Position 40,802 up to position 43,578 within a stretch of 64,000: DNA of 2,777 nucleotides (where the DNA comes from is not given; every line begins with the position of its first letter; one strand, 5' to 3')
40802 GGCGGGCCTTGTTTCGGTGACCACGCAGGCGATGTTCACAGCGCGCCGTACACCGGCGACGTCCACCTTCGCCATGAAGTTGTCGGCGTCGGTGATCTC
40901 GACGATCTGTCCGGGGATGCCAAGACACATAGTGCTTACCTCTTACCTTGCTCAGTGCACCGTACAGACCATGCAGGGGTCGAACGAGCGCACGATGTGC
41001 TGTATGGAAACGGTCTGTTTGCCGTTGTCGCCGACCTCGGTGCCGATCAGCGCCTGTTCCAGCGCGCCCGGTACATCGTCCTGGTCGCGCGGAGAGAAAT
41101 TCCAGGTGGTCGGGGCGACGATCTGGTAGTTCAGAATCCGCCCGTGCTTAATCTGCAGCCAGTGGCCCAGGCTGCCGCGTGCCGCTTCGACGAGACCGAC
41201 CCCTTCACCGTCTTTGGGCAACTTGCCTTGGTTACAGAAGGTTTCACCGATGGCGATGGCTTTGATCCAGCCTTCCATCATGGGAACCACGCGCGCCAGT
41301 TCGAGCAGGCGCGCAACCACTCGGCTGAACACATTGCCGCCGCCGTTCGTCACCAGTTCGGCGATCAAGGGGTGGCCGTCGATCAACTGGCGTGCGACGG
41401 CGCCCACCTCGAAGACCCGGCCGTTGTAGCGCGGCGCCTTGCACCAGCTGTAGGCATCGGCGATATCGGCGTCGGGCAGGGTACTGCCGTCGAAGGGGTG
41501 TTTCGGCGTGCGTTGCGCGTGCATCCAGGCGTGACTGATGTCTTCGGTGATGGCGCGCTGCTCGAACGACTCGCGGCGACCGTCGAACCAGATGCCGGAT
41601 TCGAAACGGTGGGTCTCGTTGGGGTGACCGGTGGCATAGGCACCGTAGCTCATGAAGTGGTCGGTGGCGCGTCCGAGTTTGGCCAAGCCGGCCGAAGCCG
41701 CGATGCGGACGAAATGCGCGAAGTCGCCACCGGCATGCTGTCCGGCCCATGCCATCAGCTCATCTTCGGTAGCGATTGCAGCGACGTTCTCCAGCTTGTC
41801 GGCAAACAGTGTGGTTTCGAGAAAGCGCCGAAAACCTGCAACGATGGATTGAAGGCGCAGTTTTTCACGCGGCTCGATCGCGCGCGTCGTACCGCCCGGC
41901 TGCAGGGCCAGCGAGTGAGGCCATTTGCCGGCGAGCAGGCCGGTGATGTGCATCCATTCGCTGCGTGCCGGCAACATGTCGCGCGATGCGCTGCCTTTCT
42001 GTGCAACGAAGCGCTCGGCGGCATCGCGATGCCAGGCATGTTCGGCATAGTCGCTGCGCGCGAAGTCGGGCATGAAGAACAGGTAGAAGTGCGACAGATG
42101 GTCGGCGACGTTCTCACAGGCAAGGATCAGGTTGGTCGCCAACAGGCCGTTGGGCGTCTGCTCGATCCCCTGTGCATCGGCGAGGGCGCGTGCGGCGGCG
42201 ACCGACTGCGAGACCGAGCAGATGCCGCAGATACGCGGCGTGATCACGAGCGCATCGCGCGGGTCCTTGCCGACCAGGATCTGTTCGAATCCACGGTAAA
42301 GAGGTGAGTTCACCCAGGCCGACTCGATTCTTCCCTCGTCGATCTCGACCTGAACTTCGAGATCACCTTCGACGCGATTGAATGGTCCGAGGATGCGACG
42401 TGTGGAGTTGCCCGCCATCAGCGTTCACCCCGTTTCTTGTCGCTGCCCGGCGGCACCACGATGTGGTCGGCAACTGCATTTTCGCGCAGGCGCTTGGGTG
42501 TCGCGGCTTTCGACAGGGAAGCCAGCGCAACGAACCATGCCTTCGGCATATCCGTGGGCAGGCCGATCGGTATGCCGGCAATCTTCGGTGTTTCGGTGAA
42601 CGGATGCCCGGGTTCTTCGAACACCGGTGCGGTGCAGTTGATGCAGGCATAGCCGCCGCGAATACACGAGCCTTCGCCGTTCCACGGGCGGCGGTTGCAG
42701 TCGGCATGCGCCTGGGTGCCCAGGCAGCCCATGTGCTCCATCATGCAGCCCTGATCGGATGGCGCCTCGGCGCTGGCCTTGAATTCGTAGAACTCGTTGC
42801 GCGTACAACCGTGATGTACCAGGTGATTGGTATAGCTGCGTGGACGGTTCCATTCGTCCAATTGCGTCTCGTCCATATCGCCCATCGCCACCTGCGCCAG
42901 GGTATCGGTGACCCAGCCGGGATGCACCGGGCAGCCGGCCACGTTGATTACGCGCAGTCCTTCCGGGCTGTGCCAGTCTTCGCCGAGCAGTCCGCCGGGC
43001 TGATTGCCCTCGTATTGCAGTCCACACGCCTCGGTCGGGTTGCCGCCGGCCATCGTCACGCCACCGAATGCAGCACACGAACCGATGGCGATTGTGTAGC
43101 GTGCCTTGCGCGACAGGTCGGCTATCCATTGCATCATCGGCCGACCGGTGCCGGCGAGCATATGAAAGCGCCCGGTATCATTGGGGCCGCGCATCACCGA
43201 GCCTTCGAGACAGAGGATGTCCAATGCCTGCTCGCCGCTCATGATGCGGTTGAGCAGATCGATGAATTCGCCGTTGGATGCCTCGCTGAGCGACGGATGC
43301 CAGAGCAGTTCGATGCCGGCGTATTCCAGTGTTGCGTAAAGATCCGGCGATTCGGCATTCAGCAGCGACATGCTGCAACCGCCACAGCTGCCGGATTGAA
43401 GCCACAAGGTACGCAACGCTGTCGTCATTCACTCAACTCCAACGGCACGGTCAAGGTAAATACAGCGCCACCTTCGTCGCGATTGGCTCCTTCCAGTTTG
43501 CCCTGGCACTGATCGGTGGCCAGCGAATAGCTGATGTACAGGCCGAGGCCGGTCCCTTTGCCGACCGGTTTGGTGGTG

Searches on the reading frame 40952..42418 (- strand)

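Call 28: search_protein_families(library=pfam, proteins=[window:40952-42418:-], max_evalue=0.000001)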
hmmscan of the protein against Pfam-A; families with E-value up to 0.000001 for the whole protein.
window:40952-42418:- (488 aa): 1 family
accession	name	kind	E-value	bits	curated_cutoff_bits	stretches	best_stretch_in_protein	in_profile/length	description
PF00374.24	NiFeSe_Hases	-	3.8e-82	277.3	25.8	2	148-488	156-508/508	Nickel-dependent hydrogenase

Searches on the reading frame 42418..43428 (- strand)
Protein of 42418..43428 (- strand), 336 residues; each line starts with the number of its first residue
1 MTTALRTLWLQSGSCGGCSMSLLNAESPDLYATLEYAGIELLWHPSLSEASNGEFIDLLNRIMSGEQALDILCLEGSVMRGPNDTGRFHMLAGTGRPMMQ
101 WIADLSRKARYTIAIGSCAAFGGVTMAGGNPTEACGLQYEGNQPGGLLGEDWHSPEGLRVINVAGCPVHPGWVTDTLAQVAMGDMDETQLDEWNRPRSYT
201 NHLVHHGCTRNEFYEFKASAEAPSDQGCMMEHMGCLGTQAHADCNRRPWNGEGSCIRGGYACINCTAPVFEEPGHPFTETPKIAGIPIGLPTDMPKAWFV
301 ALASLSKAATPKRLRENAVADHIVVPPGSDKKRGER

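Call 28: search_protein_families(library=pfam, proteins=[window:42418-43428:-], max_evalue=0.000001)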
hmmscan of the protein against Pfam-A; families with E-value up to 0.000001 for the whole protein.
window:42418-43428:- (336 aa): 2 families
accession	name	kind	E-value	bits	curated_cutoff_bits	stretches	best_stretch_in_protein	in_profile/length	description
PF01058.29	Oxidored_q6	-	7.1e-28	97.3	27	1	15-179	1-127/128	NADH ubiquinone oxidoreductase, 20 Kd subunit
PF14720.11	NiFe_hyd_SSU_C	-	2.7e-20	72.9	27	1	202-277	3-79/80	NiFe/NiFeSe hydrogenase small subunit C-terminal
